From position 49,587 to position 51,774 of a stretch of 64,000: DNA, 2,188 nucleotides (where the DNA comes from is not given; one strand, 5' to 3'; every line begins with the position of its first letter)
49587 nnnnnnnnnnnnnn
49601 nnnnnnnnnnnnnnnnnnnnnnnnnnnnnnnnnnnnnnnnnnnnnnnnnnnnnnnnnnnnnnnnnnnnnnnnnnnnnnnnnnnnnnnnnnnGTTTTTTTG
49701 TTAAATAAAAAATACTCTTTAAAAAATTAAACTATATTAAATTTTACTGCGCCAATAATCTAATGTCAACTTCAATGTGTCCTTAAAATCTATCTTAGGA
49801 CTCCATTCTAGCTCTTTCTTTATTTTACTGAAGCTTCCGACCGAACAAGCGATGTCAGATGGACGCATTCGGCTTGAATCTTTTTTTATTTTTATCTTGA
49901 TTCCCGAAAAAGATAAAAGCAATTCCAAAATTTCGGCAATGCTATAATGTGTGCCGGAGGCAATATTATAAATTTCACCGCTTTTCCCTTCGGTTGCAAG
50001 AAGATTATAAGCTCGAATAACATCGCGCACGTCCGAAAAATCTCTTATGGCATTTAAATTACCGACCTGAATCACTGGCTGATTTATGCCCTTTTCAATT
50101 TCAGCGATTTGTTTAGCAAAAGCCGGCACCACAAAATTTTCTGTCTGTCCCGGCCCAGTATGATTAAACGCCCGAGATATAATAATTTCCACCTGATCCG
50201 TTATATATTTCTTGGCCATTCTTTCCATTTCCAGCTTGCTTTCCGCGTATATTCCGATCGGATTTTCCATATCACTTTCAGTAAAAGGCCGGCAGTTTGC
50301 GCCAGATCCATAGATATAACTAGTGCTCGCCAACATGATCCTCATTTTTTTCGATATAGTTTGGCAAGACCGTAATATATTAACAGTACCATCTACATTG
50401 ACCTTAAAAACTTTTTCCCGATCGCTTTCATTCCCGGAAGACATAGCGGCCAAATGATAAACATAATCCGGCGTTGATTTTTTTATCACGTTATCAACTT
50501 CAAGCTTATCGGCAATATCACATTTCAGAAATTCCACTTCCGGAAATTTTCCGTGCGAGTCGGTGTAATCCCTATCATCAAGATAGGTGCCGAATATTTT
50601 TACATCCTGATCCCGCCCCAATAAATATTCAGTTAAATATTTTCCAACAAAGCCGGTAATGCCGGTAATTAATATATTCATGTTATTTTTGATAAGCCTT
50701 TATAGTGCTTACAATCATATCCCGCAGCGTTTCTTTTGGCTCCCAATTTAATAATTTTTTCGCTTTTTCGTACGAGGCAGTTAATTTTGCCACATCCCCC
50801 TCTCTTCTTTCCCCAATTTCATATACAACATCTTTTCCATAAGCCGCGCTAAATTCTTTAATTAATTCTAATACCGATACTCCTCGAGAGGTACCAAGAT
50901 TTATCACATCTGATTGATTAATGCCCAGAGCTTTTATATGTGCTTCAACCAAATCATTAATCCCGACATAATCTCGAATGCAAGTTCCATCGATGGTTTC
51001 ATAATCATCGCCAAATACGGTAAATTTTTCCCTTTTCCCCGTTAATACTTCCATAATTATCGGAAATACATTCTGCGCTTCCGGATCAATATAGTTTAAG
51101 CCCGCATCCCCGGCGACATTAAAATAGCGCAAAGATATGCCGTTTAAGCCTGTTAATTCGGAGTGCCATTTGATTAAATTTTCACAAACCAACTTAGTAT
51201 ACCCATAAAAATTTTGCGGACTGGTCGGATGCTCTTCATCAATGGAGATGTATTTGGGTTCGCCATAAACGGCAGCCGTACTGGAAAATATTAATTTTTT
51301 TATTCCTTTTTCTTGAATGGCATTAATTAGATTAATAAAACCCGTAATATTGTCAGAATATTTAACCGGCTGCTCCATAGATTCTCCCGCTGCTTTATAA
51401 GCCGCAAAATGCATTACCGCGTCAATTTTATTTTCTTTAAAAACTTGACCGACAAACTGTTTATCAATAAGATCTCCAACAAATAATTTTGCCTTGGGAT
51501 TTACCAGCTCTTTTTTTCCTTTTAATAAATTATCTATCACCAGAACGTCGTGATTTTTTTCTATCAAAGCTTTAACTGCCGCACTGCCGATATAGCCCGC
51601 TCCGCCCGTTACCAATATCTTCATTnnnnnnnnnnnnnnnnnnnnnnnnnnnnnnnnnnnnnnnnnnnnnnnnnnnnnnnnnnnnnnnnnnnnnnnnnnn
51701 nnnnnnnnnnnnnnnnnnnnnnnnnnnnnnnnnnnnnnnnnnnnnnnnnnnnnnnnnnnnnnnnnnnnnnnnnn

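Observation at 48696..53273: GDP-D-rhamnose pathway (gmd + rmd), and rmlA/rmlD without rmlB/rmlC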

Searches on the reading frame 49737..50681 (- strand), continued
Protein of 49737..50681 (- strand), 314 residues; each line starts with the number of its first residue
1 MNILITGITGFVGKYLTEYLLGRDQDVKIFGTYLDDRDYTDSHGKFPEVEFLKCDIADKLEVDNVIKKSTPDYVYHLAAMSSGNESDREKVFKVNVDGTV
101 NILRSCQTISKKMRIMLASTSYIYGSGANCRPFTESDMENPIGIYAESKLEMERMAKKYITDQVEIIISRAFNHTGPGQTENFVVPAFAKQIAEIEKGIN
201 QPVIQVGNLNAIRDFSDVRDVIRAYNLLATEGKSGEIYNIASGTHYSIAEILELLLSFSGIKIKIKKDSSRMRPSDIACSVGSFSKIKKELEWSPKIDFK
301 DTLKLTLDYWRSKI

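Call 45: find_encoding_contigs(protein=P0313, flank=10000, max_places=3)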
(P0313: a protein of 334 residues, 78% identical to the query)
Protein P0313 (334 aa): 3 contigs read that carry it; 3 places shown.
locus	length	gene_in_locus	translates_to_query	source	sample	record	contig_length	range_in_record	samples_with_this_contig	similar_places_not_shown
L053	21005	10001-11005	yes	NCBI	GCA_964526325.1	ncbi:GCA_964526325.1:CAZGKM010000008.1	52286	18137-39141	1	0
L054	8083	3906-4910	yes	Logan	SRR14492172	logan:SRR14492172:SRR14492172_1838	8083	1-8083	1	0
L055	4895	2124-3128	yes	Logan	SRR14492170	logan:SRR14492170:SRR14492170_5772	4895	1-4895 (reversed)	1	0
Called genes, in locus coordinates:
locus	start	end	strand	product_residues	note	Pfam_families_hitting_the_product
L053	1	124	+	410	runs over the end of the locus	PF04545:Sigma70_r4, PF05066:HARE-HTH (weak)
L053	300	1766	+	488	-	PF26449:DUF8128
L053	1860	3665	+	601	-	PF01935:DUF87 (weak), PF10412:TrwB_AAD_bind, PF23477:zf_Tbcl_2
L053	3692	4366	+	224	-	PF07099:DUF1361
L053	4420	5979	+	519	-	PF13632:Glyco_trans_2_3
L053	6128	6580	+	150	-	PF00908:dTDP_sugar_isom, PF05523:FdtA (weak), PF14667:Polysacc_synt_C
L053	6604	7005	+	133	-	PF11969:DcpS_C, PF01230:HIT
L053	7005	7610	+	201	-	PF09335:VTT_dom (weak)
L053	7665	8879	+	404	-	PF13439:Glyco_transf_4, PF13579:Glyco_trans_4_4 (weak), PF00534:Glycos_transf_1, PF13692:Glyco_trans_1_4, PF13524:Glyco_trans_1_2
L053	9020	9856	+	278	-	PF00535:Glycos_transf_2, PF10111:Glyco_tranf_2_2, PF13641:Glyco_tranf_2_3, PF13506:Glyco_transf_21, PF13632:Glyco_trans_2_3, PF02709:Glyco_transf_7C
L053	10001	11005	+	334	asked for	PF01073:3Beta_HSD, PF01370:Epimerase, PF02719:Polysacc_synt_2, PF04321:RmlD_sub_bind, PF07993:NAD_binding_4, PF13460:NAD_binding_10 (weak), PF16363:GDP_Man_Dehyd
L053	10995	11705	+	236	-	-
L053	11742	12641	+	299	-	PF01370:Epimerase, PF02719:Polysacc_synt_2 (faint), PF04321:RmlD_sub_bind, PF16363:GDP_Man_Dehyd (weak)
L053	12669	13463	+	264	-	PF00483:NTP_transferase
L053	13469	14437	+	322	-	PF00535:Glycos_transf_2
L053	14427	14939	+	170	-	-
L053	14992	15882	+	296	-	PF00535:Glycos_transf_2, PF10111:Glyco_tranf_2_2 (weak), PF13641:Glyco_tranf_2_3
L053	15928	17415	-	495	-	PF01564:Spermine_synth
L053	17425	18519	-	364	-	PF01820:Dala_Dala_lig_N, PF01071:GARS_A (weak), PF02222:ATP-grasp, PF02786:CPSase_L_D2, PF07478:Dala_Dala_lig_C, PF02655:ATP-grasp_3 (weak), PF13535:ATP-grasp_4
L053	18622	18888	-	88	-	PF02656:DUF202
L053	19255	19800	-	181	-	-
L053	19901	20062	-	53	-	-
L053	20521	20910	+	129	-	-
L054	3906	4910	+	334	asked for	PF01073:3Beta_HSD, PF01370:Epimerase, PF02719:Polysacc_synt_2, PF04321:RmlD_sub_bind, PF07993:NAD_binding_4, PF13460:NAD_binding_10 (weak), PF16363:GDP_Man_Dehyd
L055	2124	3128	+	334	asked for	PF01073:3Beta_HSD, PF01370:Epimerase, PF02719:Polysacc_synt_2, PF04321:RmlD_sub_bind, PF07993:NAD_binding_4, PF13460:NAD_binding_10 (weak), PF16363:GDP_Man_Dehyd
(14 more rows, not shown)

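Call 51: search_protein_families(library=pfam, proteins=[L006:7827-9821:+, L046:8372-9832:+, L050:11498-12250:+], max_evalue=0.01)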
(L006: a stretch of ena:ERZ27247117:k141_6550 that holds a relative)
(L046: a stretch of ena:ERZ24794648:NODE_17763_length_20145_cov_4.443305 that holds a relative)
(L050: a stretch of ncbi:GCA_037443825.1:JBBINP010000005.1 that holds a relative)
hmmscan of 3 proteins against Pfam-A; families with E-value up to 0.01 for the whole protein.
L006:7827-9821:+ (664 aa): 5 families
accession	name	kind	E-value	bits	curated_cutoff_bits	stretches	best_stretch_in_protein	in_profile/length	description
PF16363.11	GDP_Man_Dehyd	-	2.2e-119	399.2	27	2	9-247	1-234/332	GDP-mannose 4,6 dehydratase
PF01370.27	Epimerase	-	1.2e-57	195.6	20.9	1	8-243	1-218/240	NAD dependent epimerase/dehydratase family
PF04321.23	RmlD_sub_bind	-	5.7e-08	32.6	27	1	7-175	2-149/287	RmlD substrate binding domain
PF14528.11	LAGLIDADG_3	-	1.7e-05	25.4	22.5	0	374-428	7-62/82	LAGLIDADG-like domain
PF05368.20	NmrA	-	0.002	18.2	27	1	4-73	1-69/298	NmrA-like family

L046:8372-9832:+ (486 aa): 0 families

L050:11498-12250:+ (250 aa): 0 families

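Call 54: search_solved_structures(query=window:49737-50681:-, max_evalue=1e-35, show_alignments=4)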
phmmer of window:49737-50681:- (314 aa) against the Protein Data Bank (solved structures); distinct sequences matched with E-value up to 1e-35: 4.
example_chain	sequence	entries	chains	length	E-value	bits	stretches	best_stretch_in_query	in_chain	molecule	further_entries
2pk3_A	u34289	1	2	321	2.7e-63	217.6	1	1-309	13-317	GDP-6-deoxy-D-lyxo-4-hexulose reductase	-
6x3b_A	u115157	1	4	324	1.8e-43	152.5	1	68-314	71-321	GDP-6-deoxy-D-mannose reductase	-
7us5_A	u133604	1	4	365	2.6e-40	142.1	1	3-314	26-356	GDP-D-GLYCERO-D-MANNO-HEPTOSE 4,6-DEHYDRATASE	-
4lw8_A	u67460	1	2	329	1e-39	140.2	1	4-311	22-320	Putative epimerase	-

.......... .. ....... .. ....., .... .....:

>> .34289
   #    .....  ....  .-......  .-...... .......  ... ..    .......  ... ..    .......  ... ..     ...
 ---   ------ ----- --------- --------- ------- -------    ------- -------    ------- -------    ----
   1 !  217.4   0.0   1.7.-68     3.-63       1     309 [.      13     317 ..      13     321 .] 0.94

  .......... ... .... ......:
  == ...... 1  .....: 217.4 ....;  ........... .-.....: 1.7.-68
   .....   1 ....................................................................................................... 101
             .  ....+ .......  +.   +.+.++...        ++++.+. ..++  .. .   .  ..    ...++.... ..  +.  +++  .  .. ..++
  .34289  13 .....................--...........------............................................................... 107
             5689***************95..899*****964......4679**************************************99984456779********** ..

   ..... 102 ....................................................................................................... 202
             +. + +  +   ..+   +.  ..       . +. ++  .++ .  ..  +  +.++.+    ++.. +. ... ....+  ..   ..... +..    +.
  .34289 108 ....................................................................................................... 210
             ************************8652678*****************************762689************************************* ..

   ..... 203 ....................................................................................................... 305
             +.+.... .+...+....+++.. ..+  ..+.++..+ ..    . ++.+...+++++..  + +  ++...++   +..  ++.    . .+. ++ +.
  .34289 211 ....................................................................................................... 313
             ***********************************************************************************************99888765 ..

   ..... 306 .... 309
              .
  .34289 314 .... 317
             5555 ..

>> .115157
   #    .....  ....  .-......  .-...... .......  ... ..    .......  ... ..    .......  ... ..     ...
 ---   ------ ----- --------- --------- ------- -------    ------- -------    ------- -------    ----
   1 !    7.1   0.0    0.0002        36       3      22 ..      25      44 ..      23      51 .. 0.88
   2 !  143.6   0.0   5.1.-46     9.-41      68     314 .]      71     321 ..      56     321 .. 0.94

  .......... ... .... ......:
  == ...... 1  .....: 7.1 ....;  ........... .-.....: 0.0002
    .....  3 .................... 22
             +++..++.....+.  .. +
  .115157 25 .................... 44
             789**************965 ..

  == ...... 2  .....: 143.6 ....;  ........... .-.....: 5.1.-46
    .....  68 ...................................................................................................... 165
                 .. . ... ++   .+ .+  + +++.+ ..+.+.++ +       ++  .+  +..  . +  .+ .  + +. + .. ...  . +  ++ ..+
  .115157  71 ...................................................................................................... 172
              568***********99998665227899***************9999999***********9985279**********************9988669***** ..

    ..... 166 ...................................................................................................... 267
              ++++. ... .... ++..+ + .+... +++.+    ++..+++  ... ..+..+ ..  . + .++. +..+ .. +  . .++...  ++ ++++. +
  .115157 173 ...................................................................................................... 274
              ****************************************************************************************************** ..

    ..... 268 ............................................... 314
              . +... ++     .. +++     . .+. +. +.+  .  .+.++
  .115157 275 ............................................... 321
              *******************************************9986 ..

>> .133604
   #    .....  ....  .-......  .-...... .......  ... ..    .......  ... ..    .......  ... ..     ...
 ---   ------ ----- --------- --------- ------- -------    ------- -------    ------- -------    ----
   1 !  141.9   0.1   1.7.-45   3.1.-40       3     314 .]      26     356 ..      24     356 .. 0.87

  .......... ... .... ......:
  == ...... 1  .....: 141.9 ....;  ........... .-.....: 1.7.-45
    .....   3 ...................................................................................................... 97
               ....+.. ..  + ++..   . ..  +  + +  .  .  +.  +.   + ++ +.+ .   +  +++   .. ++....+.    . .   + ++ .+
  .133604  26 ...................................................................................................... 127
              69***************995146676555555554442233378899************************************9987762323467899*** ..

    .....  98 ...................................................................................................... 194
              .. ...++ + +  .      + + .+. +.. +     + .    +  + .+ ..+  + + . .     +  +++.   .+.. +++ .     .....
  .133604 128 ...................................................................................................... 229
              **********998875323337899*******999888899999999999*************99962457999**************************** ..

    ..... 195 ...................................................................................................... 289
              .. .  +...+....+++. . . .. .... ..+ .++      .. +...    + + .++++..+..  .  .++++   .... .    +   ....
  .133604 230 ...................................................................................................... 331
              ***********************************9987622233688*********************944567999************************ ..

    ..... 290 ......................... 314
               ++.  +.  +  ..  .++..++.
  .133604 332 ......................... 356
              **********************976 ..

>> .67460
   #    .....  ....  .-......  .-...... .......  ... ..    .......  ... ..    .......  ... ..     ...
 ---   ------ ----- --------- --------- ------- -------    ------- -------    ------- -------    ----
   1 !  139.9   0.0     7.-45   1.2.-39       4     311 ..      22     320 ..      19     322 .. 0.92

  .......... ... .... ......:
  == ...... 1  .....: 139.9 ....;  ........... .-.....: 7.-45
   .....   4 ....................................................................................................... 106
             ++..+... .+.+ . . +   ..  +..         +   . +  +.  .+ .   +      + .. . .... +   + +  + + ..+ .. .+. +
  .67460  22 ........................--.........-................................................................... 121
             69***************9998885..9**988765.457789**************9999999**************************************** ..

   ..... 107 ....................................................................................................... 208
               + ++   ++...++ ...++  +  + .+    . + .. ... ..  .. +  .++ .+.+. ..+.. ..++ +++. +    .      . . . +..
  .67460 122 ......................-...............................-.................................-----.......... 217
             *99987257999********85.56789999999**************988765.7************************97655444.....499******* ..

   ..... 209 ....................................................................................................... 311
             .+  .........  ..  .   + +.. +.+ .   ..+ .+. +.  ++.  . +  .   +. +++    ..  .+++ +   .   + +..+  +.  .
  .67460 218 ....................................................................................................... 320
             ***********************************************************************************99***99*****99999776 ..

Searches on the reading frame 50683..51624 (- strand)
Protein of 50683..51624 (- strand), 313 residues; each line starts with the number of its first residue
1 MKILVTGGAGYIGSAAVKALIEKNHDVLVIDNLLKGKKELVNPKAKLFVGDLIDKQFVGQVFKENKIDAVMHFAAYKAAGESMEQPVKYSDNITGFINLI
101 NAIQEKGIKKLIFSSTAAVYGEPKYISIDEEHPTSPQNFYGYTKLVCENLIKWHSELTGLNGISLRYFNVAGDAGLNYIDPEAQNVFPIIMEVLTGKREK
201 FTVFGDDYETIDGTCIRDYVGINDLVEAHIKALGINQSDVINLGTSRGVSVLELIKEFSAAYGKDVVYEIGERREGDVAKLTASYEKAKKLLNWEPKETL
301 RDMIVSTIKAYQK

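Call 5: search_protein_families(library=ncbifam, proteins=[window:50683-51624:-], max_evalue=0.00001)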
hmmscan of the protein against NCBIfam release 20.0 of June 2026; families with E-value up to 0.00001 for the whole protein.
window:50683-51624:- (313 aa): 24 families
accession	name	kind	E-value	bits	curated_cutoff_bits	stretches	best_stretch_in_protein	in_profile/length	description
TIGR01179.1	galE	equivalog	6.7e-100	334.1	262.3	1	2-308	1-322/332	UDP-glucose 4-epimerase GalE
NF007956.0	PRK10675.1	subfamily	3e-69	233.7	394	1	1-309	1-327/338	UDP-glucose 4-epimerase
TIGR02197.1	heptose_epim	equivalog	9e-40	136.8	274.6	1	3-266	1-264/316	ADP-glyceromanno-heptose 6-epimerase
TIGR04180.1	EDH_00030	hypoth_equivalog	2.1e-32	112.4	475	1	3-297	1-295/297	NAD-dependent 4,6-dehydratase LegB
TIGR01181.1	dTDP_gluc_dehyt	equivalog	2.8e-32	112.1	365.1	1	2-312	1-312/321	dTDP-glucose 4,6-dehydratase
NF043036.1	ErythonDh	equivalog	6.4e-22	78.1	325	1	1-287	1-291/321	D-erythronate dehydrogenase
NF008360.0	PRK11150.1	equivalog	1.6e-21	76.8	452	1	3-262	2-254/310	ADP-glyceromanno-heptose 6-epimerase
NF011728.1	PRK15181.1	equivalog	2.4e-17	63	760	1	3-311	18-337/348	Vi polysaccharide biosynthesis UDP-N-acetylglucosaminuronic acid C-4 epimerase TviC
NF042422.1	oxyalk_red_OleD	equivalog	1.2e-15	57.7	580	1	1-167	1-165/329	2-alkyl-3-oxoalkanoate reductase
NF007490.0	PRK10084.1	subfamily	5.7e-15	55.2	649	1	1-311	1-334/361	dTDP-glucose 4,6-dehydratase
NF042423.1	oxyalk_red_Shew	equivalog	6.8e-15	54.9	580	1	2-172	10-176/331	2-alkyl-3-oxoalkanoate reductase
TIGR03466.1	HpnA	hypoth_equivalog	8.5e-15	54.5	367.65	1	1-143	1-141/327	hopanoid-associated sugar epimerase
TIGR03589.1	PseB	equivalog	4.9e-14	52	407.75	1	2-175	6-173/324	UDP-N-acetylglucosamine 4,6-dehydratase (inverting)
NF007582.0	PRK10217.1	equivalog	6.7e-13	48.5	698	1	2-246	3-254/355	dTDP-glucose 4,6-dehydratase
NF041015.1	UDPsulfquin_syn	equivalog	8.5e-13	48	575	1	38-125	61-153/384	UDP-sulfoquinovose synthase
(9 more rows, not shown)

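Call 6: search_protein_families(library=pfam, proteins=[window:50683-51624:-], max_evalue=0.00001)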
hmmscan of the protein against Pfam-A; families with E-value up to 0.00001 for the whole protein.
window:50683-51624:- (313 aa): 8 families
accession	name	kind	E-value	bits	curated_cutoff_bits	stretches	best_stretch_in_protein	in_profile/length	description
PF01370.27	Epimerase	-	2.8e-51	174.7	20.9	1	3-244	1-240/240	NAD dependent epimerase/dehydratase family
PF16363.11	GDP_Man_Dehyd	-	2.6e-50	172.2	27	1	4-305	1-330/332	GDP-mannose 4,6 dehydratase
PF01073.25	3Beta_HSD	-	1.2e-17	64.3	22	1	4-156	1-162/280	3-beta hydroxysteroid dehydrogenase/isomerase family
PF04321.23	RmlD_sub_bind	-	4.2e-17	62.6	27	1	1-153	1-138/287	RmlD substrate binding domain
PF02719.21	Polysacc_synt_2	-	7.7e-16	58.6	20.2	1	3-175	1-176/293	Polysaccharide biosynthesis protein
PF05368.20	NmrA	-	1.2e-10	41.9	27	1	2-117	4-108/298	NmrA-like family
PF13460.12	NAD_binding_10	-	1e-09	39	27.2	1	7-122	1-104/184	NAD(P)H-binding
PF07993.18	NAD_binding_4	-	1.1e-08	35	20.1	1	42-181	60-218/258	Male sterility protein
